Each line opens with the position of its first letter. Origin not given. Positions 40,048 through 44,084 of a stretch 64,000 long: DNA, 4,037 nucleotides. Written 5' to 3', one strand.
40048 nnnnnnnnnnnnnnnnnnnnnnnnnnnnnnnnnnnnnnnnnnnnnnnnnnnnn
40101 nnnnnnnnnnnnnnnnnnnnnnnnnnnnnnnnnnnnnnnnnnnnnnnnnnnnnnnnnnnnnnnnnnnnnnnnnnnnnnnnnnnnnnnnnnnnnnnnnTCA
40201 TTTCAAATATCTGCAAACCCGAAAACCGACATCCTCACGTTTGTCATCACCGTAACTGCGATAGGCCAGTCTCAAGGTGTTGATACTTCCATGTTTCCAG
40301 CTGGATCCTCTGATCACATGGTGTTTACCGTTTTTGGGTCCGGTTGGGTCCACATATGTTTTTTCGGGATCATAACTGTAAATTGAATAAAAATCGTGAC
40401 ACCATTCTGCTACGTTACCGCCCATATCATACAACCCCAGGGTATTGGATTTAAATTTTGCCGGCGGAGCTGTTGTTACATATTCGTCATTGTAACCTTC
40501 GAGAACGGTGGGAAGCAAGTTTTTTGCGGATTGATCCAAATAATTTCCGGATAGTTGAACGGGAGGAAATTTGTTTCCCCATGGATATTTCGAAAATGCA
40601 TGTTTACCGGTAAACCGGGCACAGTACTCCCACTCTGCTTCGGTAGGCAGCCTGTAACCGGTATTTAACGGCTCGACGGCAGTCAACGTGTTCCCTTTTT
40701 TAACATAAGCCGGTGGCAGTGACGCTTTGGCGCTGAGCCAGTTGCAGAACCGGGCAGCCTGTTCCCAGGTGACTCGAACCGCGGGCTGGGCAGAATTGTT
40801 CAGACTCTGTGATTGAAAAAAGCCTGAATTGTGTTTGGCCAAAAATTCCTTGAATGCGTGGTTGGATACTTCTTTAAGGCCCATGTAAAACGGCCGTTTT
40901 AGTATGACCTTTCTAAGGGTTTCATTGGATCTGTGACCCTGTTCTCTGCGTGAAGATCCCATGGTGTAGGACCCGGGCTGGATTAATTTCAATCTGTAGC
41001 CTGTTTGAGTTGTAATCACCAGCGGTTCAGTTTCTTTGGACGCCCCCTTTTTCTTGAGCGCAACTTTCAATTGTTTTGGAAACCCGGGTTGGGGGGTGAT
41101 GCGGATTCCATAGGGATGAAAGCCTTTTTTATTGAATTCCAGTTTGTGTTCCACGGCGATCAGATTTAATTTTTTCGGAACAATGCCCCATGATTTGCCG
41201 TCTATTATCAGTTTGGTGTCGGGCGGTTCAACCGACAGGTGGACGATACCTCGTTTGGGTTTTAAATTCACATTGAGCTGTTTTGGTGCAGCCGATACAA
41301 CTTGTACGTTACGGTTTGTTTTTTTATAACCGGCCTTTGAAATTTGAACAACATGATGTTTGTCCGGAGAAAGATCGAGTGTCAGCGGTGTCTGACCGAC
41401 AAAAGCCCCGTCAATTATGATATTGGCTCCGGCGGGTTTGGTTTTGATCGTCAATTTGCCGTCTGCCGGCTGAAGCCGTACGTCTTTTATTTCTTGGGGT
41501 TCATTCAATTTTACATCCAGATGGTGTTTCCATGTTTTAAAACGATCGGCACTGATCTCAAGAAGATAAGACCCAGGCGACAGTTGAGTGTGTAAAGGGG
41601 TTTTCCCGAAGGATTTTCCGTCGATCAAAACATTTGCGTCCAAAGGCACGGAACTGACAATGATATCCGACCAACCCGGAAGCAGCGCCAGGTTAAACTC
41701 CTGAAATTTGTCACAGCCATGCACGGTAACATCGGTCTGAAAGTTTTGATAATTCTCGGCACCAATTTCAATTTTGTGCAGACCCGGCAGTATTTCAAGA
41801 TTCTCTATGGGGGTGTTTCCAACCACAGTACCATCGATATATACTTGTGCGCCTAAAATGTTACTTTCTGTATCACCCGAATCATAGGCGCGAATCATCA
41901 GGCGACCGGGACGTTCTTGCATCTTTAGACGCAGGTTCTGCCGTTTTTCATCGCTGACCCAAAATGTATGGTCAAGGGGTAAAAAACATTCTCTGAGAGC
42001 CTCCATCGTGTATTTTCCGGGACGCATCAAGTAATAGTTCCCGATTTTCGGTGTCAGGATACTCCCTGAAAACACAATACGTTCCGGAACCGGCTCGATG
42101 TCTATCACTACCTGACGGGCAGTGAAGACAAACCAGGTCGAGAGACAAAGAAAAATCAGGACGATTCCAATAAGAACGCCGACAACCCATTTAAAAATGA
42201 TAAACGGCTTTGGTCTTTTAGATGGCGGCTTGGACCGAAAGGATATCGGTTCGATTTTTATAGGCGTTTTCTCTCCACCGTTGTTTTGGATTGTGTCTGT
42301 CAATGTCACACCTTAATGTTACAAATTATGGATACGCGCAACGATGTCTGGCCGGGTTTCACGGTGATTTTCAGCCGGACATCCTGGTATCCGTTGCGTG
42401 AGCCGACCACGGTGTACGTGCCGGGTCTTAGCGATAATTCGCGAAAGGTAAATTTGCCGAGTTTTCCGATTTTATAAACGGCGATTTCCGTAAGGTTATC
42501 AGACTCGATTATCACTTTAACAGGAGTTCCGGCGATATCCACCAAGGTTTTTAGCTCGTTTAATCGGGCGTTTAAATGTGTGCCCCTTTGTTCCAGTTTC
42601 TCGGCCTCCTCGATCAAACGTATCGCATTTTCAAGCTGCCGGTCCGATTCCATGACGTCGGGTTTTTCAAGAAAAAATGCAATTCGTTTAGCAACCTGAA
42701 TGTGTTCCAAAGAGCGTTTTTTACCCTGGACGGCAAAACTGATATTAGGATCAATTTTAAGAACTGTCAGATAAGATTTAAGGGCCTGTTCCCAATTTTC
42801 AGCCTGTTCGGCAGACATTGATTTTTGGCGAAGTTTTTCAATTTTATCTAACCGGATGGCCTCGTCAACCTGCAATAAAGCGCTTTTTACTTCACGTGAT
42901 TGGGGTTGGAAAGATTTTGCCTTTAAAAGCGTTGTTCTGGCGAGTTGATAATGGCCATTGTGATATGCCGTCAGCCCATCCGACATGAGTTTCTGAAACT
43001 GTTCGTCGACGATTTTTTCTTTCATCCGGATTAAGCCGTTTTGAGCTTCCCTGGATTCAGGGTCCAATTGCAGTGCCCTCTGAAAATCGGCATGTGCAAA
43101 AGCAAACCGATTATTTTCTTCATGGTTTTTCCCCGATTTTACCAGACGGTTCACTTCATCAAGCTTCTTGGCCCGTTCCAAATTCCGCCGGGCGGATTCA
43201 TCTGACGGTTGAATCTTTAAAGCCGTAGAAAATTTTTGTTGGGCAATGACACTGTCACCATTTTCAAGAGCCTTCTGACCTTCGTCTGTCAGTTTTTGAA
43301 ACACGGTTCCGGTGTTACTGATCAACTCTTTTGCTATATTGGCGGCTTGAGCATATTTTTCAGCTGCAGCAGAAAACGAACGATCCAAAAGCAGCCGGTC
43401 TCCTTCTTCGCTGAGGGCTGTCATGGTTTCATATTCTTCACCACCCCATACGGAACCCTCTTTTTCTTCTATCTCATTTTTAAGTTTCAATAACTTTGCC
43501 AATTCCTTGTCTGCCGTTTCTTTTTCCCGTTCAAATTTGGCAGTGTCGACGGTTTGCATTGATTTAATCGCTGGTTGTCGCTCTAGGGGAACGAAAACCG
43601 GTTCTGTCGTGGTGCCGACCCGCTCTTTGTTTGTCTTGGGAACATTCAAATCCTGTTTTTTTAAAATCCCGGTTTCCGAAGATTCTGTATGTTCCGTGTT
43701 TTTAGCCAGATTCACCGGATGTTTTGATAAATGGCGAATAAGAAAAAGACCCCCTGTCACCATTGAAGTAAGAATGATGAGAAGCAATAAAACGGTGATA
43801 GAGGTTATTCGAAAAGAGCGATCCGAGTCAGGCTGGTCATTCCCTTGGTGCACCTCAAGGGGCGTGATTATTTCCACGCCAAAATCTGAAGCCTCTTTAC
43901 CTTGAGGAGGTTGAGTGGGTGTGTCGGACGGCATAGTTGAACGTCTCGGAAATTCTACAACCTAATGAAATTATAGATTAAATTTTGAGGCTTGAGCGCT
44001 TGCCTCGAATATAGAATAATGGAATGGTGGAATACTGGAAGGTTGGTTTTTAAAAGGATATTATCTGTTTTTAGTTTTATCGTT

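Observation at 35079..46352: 11-kb envelope cluster built around an ExbB/MotA-type channel that matches no named system I know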

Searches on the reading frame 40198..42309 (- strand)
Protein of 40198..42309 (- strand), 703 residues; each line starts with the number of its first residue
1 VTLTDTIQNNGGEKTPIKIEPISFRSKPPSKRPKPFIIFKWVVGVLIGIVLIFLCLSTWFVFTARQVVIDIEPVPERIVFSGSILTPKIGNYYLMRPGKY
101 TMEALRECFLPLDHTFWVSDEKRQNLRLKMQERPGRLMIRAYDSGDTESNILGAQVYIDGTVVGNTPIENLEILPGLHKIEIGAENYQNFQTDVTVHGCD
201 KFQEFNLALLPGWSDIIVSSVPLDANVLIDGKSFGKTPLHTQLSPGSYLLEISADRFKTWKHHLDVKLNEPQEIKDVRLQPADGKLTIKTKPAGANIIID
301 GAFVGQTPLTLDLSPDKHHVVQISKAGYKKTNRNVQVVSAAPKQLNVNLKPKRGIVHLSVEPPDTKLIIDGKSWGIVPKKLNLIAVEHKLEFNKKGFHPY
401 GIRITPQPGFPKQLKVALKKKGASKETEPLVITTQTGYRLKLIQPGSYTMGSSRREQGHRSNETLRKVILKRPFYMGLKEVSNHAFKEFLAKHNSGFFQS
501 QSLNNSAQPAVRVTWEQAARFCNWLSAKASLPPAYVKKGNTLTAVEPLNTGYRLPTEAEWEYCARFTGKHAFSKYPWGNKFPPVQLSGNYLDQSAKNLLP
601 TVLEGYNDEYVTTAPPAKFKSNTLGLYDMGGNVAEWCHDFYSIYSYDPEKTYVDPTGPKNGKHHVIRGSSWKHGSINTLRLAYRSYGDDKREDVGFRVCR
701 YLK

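Call 4: search_protein_families(library=pfam, max_evalue=0.01, proteins=[window:40198-42309:-])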
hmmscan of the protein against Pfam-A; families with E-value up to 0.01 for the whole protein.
window:40198-42309:- (703 aa): 5 families
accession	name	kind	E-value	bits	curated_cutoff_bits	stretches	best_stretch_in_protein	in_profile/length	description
PF08308.17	PEGA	-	1e-45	153.9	20.8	3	284-352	2-70/71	PEGA domain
PF03781.23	FGE-sulfatase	-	2.3e-43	149.2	23.3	1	442-699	7-254/255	Sulfatase-modifying factor enzyme 1-like domain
PF13620.12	CarboxypepD_reg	-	6.3e-10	39.7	32.3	0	242-280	44-82/82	Carboxypeptidase regulatory-like domain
PF22820.2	TcaA_3rd_4th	-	0.0001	22.6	27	0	217-237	6-26/73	TcaA protein 3rd/4th domain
PF13715.12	CarbopepD_reg_2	-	0.0022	18.4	32.2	0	311-352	38-79/88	CarboxypepD_reg-like domain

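Call 5: search_protein_families(library=ncbifam, max_evalue=0.01, proteins=[window:40198-42309:-])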
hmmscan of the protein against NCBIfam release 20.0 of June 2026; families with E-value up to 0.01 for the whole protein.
window:40198-42309:- (703 aa): 10 families
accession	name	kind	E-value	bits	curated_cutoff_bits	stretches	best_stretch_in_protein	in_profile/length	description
TIGR03525.2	GldK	equivalog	3.5e-38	132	350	2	497-699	211-404/408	T9SS ring complex lipoprotein PorK/GldK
NF051459.1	pyoverdine_PvdO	equivalog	1.4e-15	57.2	500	1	443-701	39-279/280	dihydropyoverdine dehydrogenase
NF047815.1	LIC10124_lipo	equivalog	1.8e-15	56.5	650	2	152-252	207-309/516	LIC10124 family lipoprotein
NF041186.1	SenA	equivalog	2.4e-14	53.5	420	1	497-700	261-382/382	selenoneine synthase SenA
TIGR03524.1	GldJ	equivalog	4.4e-14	52.1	458.2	1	549-642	261-366/559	gliding motility lipoprotein GldJ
TIGR02171.1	Fb_sc_TIGR02171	subfamily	2.4e-13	49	544.35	1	458-697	56-278/912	TIGR02171 family lipoprotein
TIGR03530.1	GldJ_short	equivalog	1.9e-10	40.2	382.9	1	607-647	283-323/396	gliding motility lipoprotein GldJ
TIGR03440.2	egtB_TIGR03440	equivalog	2.1e-09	37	360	1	551-688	292-400/413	ergothioneine biosynthesis protein EgtB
TIGR04344.1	ovoA_Nterm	equivalog_domain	1.1e-06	27.8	400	1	541-697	319-442/444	5-histidylcysteine sulfoxide synthase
NF002033.0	PRK00861.1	subfamily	8.1e-05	21.4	293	0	284-330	267-312/328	putative lipid kinase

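Call 40: search_solved_structures(query=window:40198-42309:-, max_evalue=0.001, show_alignments=3)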
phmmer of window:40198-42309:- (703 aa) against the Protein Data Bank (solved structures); distinct sequences matched with E-value up to 0.001: 23.
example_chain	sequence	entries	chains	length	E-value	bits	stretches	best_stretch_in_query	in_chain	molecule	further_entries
6muj_A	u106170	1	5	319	4e-19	71.8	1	542-698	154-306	Formylglycine-generating enzyme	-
2q17_A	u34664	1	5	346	4.9e-19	71.5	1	542-698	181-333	formylglycine generating enzyme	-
5nxl_A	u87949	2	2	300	5.6e-18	68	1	550-697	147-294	Non-specific serine/threonine protein kinase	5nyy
6s07_A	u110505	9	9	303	6e-18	67.9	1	550-697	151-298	Formylglycine-generating enzyme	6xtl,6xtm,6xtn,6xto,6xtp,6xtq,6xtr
9myj_B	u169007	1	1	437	1.7e-17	66.4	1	508-700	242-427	Lipoprotein, putative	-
9p6h_B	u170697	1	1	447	1.8e-17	66.3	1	508-700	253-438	Lipoprotein, putative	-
9ots_A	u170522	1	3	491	2.2e-17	66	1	508-700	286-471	Por secretion system protein porK/gldK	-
9mzu_A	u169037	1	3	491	2.2e-17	66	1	508-700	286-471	PorK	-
2afy_X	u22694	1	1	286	2.3e-17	66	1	443-698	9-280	Sulfatase modifying factor 1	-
2aft_X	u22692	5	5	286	2.7e-17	65.8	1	443-698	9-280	Sulfatase modifying factor 1 | Sulfatase-modifying factor 1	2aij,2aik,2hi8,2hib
2aii_X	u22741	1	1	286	3.9e-17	65.2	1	443-698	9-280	Sulfatase modifying factor 1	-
31dc_A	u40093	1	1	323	5.1e-17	64.9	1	443-698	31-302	Formylglycine-generating enzyme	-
1y1e_X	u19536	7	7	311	5.8e-17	64.7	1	443-698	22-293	C-alpha-formyglycine-generating enzyme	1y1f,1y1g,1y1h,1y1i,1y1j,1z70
5ssy_A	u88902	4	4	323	7e-17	64.4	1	443-698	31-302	Formylglycine-generating enzyme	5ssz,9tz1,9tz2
5ssx_A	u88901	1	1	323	1.3e-16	63.6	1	443-698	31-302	Formylglycine-generating enzyme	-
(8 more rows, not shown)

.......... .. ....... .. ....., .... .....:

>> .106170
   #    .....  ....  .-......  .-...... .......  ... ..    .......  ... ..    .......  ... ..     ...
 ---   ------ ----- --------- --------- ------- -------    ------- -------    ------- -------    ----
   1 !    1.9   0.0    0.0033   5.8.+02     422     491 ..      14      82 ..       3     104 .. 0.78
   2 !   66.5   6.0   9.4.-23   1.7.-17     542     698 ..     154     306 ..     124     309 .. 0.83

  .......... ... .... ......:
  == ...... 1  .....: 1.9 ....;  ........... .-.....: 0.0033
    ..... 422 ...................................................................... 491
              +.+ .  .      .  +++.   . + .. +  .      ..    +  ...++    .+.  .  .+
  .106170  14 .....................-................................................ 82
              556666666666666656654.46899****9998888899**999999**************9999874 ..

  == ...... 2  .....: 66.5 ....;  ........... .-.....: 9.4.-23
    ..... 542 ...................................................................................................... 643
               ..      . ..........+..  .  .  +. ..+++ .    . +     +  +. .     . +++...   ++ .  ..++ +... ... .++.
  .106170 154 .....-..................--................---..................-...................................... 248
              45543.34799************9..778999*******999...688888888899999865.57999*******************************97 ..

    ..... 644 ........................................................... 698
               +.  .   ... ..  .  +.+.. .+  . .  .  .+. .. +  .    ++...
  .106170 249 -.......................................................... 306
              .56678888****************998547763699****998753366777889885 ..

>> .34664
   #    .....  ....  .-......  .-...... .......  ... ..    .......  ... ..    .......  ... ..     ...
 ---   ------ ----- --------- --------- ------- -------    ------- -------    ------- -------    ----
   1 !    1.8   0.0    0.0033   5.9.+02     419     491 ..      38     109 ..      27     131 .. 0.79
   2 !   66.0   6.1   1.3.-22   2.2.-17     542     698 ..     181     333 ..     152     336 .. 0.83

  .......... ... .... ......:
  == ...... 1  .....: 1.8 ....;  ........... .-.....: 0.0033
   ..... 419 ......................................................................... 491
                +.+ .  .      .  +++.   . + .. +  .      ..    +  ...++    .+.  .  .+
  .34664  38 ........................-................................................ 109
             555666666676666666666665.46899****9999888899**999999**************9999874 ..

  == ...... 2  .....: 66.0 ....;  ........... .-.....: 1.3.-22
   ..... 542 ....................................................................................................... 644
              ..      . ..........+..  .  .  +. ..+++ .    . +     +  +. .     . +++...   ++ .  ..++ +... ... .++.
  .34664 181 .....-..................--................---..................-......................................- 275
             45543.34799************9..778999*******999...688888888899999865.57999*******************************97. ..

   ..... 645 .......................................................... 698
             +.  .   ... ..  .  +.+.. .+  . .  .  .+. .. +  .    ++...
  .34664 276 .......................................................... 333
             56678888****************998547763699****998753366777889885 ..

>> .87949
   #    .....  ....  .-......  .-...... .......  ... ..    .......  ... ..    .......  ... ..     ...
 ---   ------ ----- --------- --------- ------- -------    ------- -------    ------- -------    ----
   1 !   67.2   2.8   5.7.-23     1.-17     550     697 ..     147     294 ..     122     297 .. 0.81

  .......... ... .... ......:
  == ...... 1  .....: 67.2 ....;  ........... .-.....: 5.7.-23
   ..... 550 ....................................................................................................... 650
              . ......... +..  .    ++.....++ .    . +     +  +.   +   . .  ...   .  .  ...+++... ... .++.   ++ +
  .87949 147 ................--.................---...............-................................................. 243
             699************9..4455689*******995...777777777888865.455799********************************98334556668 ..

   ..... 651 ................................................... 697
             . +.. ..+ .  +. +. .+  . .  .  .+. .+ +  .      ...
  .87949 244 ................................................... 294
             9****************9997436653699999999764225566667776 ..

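Call 45: search_protein_families(library=padloc, max_evalue=0.01, proteins=[window:40198-42309:-])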
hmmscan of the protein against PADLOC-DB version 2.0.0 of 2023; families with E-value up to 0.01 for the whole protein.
window:40198-42309:- (703 aa): 0 families

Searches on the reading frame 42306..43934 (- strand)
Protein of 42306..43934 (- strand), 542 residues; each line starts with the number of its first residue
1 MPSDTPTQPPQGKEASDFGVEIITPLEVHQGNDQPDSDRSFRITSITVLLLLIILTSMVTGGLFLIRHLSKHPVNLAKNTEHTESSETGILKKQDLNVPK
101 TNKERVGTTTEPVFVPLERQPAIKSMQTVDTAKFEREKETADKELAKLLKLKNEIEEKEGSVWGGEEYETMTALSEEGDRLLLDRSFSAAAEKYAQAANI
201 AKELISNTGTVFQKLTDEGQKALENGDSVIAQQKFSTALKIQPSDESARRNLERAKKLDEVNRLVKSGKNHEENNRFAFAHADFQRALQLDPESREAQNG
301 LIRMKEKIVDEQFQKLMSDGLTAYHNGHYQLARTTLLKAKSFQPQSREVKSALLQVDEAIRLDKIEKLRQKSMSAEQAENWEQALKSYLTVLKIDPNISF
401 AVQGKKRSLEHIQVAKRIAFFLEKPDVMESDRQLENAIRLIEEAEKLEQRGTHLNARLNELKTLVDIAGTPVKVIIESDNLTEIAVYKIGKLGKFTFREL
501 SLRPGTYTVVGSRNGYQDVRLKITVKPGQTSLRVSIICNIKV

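Call 4: search_protein_families(library=pfam, max_evalue=0.01, proteins=[window:42306-43934:-])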
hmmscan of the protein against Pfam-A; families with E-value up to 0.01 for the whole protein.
window:42306-43934:- (542 aa): 7 families
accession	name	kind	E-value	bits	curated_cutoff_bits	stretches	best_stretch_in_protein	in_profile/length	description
PF07719.23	TPR_2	-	4.2e-11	42.5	27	1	268-293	8-33/34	Tetratricopeptide repeat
PF00515.34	TPR_1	-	2.9e-07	30.4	27.8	0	377-397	13-33/34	Tetratricopeptide repeat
PF13432.12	TPR_16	-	5.6e-07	30.3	32.7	0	268-302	4-38/65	Tetratricopeptide repeat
PF13414.12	TPR_11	-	1.9e-05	24.7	26.8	0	379-397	8-26/42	TPR repeat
PF13620.12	CarboxypepD_reg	-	4.6e-05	24.1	32.3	1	485-531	30-75/82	Carboxypeptidase regulatory-like domain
PF13428.12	TPR_14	-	0.00054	20.8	23.5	0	271-304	11-44/44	Tetratricopeptide repeat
PF00458.25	WHEP-TRS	-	0.0067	16.9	32.5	0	136-163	20-47/53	WHEP-TRS domain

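Call 5: search_protein_families(library=ncbifam, max_evalue=0.01, proteins=[window:42306-43934:-])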
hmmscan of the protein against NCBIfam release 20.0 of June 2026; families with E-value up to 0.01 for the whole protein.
window:42306-43934:- (542 aa): 3 families
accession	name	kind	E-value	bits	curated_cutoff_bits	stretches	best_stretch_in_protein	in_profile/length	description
NF040658.1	Myxo_OME_TraC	equivalog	1.6e-09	37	500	1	262-359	35-128/602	outer membrane exchange accessory lipoprotein TraC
NF042912.1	Amuc_1098_fam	equivalog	1.5e-05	23.3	750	1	247-404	26-194/805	Amuc_1098 family type IV pilus outer membrane protein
NF047507.1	TPR_BatC_Lepto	exception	0.00069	19.1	175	1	216-274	100-158/214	TPR repeat-containing protein BatC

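Call 45: search_protein_families(library=padloc, max_evalue=0.01, proteins=[window:42306-43934:-])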
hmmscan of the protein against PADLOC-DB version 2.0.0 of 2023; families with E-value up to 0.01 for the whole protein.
window:42306-43934:- (542 aa): 0 families

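Call 78: search_solved_structures(query=window:42306-43934:-, max_evalue=0.1)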
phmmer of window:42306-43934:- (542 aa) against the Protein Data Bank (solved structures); distinct sequences matched with E-value up to 0.1: 9.
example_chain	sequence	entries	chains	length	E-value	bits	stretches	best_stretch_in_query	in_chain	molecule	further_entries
7obi_A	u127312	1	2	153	0.00087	21.7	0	274-310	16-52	CTPR-rv4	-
9qhb_A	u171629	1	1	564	0.00093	21.6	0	280-307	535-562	Engineered tetratricopeptide repeat protein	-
9gzg_A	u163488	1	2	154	0.0024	20.2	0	268-307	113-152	Engineered CTPR protein with glutamic acids for conductivity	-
8bu0_A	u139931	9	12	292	0.0031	19.8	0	281-307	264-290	Consensus tetratricopeptide repeat protein | Crystal structure of an 8-repeat consensus TPR superhelix with Zinc. | Monomer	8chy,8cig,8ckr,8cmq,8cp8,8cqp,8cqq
9qhc_A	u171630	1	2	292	0.0036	19.6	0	279-307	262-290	Engineered tetratricopeptide repeat protein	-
1qz2_A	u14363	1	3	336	0.042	16.1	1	237-308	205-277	FK506-binding protein 4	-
1p5q_A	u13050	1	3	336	0.057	15.7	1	237-308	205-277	FK506-binding protein 4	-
8ffv_D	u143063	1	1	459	0.067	15.5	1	237-308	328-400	Peptidyl-prolyl cis-trans isomerase FKBP4, N-terminally processed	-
3kd7_A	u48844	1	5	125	0.073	15.3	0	212-307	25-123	CTPR390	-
